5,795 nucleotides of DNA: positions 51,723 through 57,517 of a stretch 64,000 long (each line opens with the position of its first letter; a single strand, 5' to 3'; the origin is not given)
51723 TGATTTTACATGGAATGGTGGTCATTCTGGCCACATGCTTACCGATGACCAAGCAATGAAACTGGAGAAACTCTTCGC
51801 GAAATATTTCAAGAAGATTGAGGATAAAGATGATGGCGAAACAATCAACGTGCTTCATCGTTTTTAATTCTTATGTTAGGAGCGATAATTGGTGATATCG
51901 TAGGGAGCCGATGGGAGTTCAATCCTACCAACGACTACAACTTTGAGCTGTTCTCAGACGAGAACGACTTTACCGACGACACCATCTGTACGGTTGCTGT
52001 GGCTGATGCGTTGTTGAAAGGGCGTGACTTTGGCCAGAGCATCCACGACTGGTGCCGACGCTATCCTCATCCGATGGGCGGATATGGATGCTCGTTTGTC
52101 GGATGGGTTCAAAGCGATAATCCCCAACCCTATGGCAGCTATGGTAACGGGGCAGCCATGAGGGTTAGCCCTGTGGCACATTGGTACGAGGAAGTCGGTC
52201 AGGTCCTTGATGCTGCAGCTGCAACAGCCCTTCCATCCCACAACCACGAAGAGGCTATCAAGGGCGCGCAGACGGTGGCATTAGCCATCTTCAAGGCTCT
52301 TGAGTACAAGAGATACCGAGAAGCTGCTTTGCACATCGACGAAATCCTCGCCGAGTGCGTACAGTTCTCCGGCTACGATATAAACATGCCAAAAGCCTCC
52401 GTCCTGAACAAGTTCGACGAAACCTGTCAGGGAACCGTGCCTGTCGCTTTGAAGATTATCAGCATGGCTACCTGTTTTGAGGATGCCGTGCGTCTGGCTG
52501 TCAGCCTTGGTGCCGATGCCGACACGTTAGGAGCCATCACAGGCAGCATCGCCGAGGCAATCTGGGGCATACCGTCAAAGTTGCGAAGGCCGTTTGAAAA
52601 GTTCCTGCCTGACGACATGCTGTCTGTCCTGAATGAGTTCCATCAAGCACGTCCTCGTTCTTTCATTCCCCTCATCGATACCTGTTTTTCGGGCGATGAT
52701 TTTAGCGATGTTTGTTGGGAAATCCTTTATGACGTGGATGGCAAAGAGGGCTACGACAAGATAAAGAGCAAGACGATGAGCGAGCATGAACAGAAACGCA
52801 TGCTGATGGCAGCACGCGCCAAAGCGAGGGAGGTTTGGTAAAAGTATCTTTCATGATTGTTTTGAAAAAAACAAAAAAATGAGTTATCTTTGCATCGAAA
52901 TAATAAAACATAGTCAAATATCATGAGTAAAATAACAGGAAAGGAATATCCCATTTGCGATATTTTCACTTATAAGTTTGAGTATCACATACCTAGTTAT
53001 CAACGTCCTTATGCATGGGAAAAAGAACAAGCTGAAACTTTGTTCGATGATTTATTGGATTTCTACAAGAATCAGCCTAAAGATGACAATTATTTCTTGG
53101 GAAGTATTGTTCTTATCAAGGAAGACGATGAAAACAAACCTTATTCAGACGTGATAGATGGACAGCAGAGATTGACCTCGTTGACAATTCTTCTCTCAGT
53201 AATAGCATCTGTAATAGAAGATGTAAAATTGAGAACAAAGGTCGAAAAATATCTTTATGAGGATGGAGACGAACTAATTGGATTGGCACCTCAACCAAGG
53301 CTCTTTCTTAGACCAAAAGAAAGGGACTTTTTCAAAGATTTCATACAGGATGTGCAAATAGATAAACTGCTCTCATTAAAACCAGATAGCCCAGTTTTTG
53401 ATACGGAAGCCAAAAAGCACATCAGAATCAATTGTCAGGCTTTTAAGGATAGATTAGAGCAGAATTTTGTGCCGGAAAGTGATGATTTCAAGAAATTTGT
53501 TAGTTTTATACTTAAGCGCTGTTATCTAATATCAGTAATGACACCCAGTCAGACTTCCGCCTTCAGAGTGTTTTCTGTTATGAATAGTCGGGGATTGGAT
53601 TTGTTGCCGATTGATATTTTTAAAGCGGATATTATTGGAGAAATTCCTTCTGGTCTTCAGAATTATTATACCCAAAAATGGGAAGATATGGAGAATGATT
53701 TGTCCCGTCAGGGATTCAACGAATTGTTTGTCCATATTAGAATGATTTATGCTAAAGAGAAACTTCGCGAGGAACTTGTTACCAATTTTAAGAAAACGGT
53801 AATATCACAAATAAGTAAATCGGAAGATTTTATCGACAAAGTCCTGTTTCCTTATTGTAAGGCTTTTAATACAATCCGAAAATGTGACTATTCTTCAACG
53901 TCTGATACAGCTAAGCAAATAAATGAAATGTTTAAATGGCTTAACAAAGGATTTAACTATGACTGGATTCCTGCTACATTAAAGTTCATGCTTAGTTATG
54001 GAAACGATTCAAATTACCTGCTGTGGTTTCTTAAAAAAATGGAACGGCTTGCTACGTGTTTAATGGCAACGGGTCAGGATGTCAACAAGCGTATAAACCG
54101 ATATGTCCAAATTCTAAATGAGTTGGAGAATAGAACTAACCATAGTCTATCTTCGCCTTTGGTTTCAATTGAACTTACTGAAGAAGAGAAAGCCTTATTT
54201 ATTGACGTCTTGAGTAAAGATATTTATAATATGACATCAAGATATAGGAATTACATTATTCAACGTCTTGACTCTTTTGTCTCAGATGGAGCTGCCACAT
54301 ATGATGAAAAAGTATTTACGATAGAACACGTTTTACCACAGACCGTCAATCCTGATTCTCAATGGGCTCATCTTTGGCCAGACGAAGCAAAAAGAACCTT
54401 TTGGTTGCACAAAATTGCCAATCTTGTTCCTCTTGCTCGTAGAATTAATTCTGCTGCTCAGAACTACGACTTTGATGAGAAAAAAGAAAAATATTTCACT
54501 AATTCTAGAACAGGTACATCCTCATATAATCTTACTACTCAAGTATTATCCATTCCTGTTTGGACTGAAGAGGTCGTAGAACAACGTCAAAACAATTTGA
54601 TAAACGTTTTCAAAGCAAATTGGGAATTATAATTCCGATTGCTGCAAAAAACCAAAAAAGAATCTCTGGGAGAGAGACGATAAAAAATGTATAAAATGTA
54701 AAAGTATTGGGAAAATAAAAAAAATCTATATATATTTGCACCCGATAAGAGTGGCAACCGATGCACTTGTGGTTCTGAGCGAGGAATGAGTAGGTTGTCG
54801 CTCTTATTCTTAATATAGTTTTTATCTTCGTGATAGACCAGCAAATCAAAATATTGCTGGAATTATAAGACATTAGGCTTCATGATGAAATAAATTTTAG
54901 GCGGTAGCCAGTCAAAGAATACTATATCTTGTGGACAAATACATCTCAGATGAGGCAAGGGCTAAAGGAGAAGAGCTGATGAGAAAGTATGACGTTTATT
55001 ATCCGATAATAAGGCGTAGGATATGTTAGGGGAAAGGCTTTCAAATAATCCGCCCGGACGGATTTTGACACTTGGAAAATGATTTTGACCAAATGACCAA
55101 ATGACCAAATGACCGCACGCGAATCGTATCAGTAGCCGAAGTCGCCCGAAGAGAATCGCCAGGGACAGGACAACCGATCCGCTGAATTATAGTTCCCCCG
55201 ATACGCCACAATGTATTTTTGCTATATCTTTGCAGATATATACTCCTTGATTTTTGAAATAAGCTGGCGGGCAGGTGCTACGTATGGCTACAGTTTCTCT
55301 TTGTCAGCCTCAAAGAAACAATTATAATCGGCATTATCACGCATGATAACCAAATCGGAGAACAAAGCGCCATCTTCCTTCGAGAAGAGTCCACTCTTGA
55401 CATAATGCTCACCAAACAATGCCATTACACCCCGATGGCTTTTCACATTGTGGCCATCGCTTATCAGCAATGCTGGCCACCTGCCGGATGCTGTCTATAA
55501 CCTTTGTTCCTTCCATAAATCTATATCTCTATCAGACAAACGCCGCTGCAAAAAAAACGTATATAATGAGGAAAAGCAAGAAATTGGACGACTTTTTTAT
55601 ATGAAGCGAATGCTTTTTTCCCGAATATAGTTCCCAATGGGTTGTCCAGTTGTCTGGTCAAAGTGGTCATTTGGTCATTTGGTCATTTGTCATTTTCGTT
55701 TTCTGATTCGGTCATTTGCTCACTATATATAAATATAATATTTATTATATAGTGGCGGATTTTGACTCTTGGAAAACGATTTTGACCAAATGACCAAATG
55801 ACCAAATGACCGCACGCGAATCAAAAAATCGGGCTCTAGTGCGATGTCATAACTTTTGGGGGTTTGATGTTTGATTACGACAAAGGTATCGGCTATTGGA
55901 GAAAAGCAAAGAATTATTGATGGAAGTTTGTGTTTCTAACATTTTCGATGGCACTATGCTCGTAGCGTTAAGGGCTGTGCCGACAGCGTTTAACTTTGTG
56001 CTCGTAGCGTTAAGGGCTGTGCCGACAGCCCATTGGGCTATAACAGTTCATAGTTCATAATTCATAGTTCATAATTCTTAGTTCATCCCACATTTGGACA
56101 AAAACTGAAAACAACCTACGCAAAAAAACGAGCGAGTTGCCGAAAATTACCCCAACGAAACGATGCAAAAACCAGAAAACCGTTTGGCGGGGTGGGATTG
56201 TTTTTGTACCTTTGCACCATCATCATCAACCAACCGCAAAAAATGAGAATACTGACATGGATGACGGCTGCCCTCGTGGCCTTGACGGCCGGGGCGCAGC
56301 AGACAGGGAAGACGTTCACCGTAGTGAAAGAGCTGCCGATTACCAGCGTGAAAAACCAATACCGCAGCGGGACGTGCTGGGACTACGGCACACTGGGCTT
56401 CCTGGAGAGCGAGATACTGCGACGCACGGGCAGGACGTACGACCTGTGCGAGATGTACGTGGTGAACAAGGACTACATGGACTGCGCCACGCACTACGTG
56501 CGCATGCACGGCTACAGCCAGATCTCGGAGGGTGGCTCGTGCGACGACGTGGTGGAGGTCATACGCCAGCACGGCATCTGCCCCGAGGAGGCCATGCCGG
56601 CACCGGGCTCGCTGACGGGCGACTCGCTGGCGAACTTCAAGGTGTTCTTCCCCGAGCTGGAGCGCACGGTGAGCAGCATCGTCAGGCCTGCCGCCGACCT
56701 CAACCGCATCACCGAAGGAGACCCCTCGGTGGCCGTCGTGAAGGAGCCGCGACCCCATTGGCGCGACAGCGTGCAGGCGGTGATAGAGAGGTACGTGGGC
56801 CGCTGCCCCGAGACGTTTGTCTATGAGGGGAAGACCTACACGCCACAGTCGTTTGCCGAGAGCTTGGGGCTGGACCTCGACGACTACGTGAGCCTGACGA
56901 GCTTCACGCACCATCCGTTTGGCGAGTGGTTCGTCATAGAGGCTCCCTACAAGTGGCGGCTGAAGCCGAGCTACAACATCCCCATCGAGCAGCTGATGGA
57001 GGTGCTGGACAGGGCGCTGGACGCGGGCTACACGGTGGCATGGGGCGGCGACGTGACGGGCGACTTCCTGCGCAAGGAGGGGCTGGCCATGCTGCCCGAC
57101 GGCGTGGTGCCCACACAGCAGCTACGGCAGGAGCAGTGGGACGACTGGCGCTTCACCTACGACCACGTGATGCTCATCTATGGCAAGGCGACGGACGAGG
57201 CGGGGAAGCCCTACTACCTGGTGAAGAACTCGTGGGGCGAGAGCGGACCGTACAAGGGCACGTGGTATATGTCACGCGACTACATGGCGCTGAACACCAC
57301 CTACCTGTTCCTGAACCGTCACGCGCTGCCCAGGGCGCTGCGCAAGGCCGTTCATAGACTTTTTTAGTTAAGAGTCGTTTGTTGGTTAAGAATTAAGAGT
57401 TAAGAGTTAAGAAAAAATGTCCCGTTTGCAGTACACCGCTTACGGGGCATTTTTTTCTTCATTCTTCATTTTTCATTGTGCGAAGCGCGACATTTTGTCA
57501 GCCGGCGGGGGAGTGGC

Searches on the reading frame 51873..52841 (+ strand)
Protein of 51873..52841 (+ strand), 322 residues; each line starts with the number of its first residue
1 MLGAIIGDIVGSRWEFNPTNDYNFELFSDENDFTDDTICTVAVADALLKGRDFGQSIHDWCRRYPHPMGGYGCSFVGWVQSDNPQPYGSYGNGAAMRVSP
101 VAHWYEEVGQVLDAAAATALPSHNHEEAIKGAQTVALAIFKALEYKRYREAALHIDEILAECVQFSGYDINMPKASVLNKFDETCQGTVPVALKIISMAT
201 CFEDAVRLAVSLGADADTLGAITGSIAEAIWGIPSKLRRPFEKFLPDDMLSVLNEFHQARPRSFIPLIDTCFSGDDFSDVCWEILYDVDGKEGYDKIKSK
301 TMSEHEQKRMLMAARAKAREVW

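Call 15: search_protein_families(library=pfam, proteins=[window:51873-52841:+], max_evalue=0.01)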
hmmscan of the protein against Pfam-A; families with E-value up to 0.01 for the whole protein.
window:51873-52841:+ (322 aa): 1 family
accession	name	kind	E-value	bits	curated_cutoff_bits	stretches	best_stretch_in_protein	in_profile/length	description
PF03747.19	ADP_ribosyl_GH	-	3.8e-30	106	26.2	1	1-233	3-281/287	ADP-ribosylglycohydrolase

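Call 90: search_protein_families(library=padloc, proteins=[window:51873-52841:+], max_evalue=0.001)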
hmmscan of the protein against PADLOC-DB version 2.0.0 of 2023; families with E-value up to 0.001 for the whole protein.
window:51873-52841:+ (322 aa): 0 families

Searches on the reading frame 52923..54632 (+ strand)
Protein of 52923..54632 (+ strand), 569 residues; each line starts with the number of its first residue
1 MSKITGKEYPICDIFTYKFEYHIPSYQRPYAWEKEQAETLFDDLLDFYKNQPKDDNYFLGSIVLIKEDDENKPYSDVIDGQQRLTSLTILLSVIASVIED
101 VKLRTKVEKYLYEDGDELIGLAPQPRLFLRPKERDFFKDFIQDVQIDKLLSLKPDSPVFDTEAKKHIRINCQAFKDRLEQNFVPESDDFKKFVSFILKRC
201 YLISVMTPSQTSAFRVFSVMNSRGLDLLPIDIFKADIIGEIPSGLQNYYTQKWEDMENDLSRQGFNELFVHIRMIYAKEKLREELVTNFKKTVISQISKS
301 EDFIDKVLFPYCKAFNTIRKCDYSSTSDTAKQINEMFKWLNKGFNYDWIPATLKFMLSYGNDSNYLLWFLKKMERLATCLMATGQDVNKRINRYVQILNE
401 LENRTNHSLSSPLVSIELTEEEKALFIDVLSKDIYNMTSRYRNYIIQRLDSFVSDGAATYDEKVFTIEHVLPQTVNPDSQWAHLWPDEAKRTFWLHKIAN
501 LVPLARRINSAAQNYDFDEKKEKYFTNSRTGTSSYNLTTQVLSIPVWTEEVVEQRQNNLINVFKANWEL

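Call 15: search_protein_families(library=pfam, proteins=[window:52923-54632:+], max_evalue=0.01)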
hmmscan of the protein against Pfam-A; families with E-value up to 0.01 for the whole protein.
window:52923-54632:+ (569 aa): 2 families
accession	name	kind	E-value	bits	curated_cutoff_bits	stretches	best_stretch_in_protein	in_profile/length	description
PF03235.19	GmrSD_N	-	9e-37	127.6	33.2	1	13-237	3-198/199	GmrSD restriction endonuclease, N-terminal domain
PF07510.16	GmrSD_C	-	8.5e-26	90.9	23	1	423-561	5-137/138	GmrSD restriction endonucleases, C-terminal domain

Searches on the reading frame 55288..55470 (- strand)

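Call 114: search_protein_families(library=pfam, proteins=[window:55288-55470:-], max_evalue=1)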
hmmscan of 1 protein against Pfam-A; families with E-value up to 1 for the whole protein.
window:55288-55470:- (60 aa): 2 families
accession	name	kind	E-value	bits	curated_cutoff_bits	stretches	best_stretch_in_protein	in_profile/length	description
PF05168.19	HEPN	-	0.15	12.7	22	1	1-58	42-98/117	HEPN domain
PF06820.17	Phage_fiber_C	-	0.3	11.9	25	1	26-54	16-46/64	Putative prophage tail fibre C-terminus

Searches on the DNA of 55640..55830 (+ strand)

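Call 94: search_dna_similar(query=window:55640-55830:+, collection=plasmids, mode=distant, max_evalue=1, max_rows=15)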
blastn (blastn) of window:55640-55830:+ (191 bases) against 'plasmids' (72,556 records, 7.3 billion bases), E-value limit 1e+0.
Records with a match: 11; places in all: 18; records where one place covers at least 80% of the query: 0.
Best place of each record, by identity: 95-99% 4; 90-95% 2; 80-90% 5.
By first word of the organism name: Pseudomonas 5; Nostoc 2; Leuconostoc 1; Lactiplantibacillus 1; Lactococcus 1; Latilactobacillus 1.
By predicted mobility (MOB-suite, as given by PLSDB): conjugative 5; non-mobilizable 4; mobilizable 2.
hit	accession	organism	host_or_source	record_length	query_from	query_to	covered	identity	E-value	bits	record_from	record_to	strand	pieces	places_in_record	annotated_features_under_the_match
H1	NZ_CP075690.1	Pseudomonas amygdali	cell culture,cucumber "Kurazh F1"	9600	25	83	31%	82.3%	7e-6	57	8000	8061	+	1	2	none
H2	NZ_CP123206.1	Pseudomonas amygdali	Aesculus hippocastanum,cell culture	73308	25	83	31%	82.3%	7e-6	57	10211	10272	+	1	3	none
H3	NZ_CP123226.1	Pseudomonas amygdali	Aesculus hippocastanum,cell culture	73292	30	83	28%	82.5%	3e-4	53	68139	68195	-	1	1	none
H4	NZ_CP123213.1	Pseudomonas amygdali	Aesculus hippocastanum,cell culture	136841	30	83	28%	82.5%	3e-4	53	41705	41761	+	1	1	none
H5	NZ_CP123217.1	Pseudomonas amygdali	Aesculus hippocastanum,cell culture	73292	30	83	28%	82.5%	3e-4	53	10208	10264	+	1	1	none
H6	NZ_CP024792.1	Nostoc flagelliforme CCNUN1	cell culture,desert soil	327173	25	56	17%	93.8%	2e-1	43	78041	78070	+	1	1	none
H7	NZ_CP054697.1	Nostoc edaphicum CCNP1411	-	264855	25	55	16%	93.5%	5e-1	41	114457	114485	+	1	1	none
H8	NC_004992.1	Leuconostoc lactis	-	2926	140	168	15%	96.6%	4e-3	49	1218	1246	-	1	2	none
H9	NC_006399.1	Lactiplantibacillus plantarum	wine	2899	140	168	15%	96.6%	4e-3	49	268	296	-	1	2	hypothetical protein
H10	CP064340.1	Lactococcus lactis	Channa argus (snakehead fish),cell ...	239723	140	168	15%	96.6%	4e-3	49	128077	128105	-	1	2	none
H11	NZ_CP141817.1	Latilactobacillus curvatus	single cell,fermented soybean food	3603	140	168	15%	96.6%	4e-3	49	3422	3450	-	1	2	none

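Call 98: get_annotated_region(hit=H1, flank=3000)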
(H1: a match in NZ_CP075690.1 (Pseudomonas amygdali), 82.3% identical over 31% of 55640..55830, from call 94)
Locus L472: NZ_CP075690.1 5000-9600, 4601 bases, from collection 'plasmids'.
description: Pseudomonas amygdali pv. lachrymans strain 8 plasmid pPAL8-04, complete sequence
organism: Pseudomonas amygdali (NCBI taxid 53707)
taxonomy: Bacteria; Pseudomonadota; Gammaproteobacteria; Pseudomonadales; Pseudomonadaceae; Pseudomonas; Pseudomonas amygdali
host: -; source: cell culture,cucumber "Kurazh F1"; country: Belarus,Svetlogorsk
typing (MOB-suite, as given by PLSDB): non-mobilizable; replicon rep_cluster_283
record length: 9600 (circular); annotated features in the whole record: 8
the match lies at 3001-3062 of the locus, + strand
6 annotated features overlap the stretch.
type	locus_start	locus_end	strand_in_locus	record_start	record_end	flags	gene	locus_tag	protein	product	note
CDS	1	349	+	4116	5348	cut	-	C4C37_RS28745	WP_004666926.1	DNA cytosine methyltransferase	GO:0006304 - DNA modification [Evidence IEA]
CDS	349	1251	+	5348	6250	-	-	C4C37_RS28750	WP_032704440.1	NotI family restriction endonuclease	-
CDS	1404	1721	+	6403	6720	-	-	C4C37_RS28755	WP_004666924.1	hypothetical protein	-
CDS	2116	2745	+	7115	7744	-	parA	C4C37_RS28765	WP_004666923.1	ParA family partition ATPase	-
CDS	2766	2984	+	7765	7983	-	-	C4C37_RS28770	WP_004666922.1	plasmid partition protein ParG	-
CDS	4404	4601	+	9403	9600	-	-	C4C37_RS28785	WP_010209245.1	ribbon-helix-helix protein, CopG family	GO:0006355 - regulation of DNA-templated transcription [Evidence IEA]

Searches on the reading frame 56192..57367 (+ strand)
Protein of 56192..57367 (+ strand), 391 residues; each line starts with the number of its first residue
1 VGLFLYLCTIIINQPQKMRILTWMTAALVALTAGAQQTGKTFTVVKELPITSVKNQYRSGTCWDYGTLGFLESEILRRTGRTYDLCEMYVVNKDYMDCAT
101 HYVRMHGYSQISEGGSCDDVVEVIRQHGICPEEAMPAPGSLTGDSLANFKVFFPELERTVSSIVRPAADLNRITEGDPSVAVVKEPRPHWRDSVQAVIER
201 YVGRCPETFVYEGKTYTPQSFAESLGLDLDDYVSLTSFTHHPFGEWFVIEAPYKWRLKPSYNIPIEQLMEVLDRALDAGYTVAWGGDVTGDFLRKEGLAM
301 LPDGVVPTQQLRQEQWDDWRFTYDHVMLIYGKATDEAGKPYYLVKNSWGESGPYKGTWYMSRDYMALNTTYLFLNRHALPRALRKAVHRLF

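Call 15: search_protein_families(library=pfam, proteins=[window:56192-57367:+], max_evalue=0.01)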
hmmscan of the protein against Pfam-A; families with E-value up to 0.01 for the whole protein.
window:56192-57367:+ (391 aa): 2 families
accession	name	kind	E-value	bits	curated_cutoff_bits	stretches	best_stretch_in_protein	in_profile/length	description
PF03051.21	Peptidase_C1_2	-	1.3e-18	67.5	22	1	109-386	131-423/438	Peptidase C1-like family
PF00112.29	Peptidase_C1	-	1.6e-12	48.4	20.7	2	48-136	12-91/220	Papain family cysteine protease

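Call 62: find_encoding_contigs(protein=window:56243-57367:+, flank=10000, max_places=8)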
Protein window:56243-57367:+ (374 aa): 1 contig read that carries it; 1 place shown.
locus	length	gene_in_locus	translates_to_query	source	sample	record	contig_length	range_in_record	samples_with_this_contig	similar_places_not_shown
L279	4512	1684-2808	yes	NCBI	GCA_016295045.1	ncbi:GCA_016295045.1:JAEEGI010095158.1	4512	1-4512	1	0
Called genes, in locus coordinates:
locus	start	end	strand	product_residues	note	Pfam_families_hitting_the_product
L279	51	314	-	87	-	-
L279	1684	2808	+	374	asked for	PF03051:Peptidase_C1_2, PF00112:Peptidase_C1 (weak)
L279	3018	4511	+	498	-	?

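Call 80: find_homologous_proteins(query=window:56243-57367:+, max_evalue=1e-100)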
Query window:56243-57367:+ (374 aa): 5578 proteins with E <= 1e-100 among 8000 candidates; the best 120 are listed.
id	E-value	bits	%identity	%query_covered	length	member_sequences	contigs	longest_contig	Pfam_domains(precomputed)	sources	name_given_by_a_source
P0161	5.9e-261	883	100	100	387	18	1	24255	PF00112.30,PF03051.22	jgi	jgi:aminopeptidase C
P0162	3.2e-242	822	93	99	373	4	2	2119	PF00112.30,PF03051.22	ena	-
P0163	4.3e-220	749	83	100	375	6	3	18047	PF00112.30,PF03051.22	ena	-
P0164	1.4e-219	747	82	100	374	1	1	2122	PF00112.30,PF03051.22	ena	-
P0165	1.7e-219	747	83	99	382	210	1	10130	PF00112.30,PF03051.22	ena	-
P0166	3.2e-219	746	82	100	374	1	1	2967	PF00112.30,PF03051.22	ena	-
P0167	1.1e-218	744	82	100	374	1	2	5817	PF00112.30,PF03051.22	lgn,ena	-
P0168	1.8e-218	743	84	95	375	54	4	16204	PF00112.30,PF03051.22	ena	-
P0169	2.2e-218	743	82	100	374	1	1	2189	PF00112.30,PF03051.22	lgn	-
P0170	3.0e-218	743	85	98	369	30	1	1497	PF00112.30,PF03051.22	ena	-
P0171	4.5e-218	742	81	100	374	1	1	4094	PF00112.30,PF03051.22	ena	-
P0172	5.5e-218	742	84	99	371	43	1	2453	PF00112.30,PF03051.22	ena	-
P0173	1.8e-217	740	82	99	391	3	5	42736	PF00112.30,PF03051.22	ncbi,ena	-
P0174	8.7e-217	738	82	99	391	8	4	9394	PF00112.30,PF03051.22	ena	-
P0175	1.7e-216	737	82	99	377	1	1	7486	PF00112.30,PF03051.22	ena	-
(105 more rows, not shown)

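Call 83: find_encoding_contigs(protein=P0163, flank=9000, max_places=3)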
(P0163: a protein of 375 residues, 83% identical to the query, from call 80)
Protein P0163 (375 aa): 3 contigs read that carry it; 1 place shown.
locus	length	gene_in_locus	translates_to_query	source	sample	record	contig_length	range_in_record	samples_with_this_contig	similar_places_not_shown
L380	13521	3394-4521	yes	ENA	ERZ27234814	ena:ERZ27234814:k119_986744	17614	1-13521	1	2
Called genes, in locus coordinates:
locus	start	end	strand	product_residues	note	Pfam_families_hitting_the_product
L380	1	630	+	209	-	?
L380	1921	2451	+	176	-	PF19762:DUF6249 (weak)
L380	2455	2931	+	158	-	PF04542:Sigma70_r2, PF08281:Sigma70_r4_2, PF04545:Sigma70_r4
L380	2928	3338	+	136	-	-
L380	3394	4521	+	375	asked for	PF03051:Peptidase_C1_2, PF00112:Peptidase_C1 (weak)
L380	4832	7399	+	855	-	-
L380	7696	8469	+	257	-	-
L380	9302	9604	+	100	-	PF04221:RelB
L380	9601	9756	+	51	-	PF13470:PIN_3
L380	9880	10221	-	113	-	PF13560:HTH_31 (weak), PF13443:HTH_26, PF01381:HTH_3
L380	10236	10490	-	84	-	-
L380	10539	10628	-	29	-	-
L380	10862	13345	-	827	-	PF14200:RicinB_lectin_2 (faint), PF14587:Glyco_hydr_30_2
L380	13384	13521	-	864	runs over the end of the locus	PF09586:YfhO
